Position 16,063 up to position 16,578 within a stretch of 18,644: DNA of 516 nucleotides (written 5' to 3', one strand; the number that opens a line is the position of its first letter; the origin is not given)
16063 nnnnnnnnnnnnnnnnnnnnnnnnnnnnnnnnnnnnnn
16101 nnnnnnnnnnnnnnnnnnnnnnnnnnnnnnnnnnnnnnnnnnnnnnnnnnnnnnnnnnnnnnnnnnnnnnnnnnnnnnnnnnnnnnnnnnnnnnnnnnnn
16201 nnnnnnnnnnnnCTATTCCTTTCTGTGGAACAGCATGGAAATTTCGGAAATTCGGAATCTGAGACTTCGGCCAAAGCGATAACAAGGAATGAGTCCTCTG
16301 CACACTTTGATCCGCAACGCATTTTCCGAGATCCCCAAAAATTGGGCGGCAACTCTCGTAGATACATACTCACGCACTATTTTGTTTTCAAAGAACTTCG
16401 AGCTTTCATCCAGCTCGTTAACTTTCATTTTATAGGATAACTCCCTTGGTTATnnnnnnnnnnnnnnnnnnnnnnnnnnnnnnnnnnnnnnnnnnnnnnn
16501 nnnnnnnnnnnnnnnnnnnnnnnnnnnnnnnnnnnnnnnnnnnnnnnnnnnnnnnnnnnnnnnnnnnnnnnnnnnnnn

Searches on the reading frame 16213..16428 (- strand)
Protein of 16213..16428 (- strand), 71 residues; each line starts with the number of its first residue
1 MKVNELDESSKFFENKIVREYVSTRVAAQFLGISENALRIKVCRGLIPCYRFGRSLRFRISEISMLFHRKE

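Call 68: search_protein_families(library=ncbifam, proteins=[window:16213-16428:-], max_evalue=0.01)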
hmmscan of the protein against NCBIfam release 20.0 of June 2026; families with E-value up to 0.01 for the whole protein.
window:16213-16428:- (71 aa): 1 family
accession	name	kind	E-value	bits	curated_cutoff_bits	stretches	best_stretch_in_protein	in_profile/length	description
TIGR01764.1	excise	domain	0.00048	20.4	28.8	1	23-63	3-43/49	excisionase family DNA-binding protein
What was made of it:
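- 15122..16428 (-): Tyrosine integrase (15122-16303) and an excisionase-like ORF (16213-16428). These form the recombination end of the same element. TIGR01764 excisionase at E = 5e-4, below its cut-off (call 68).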
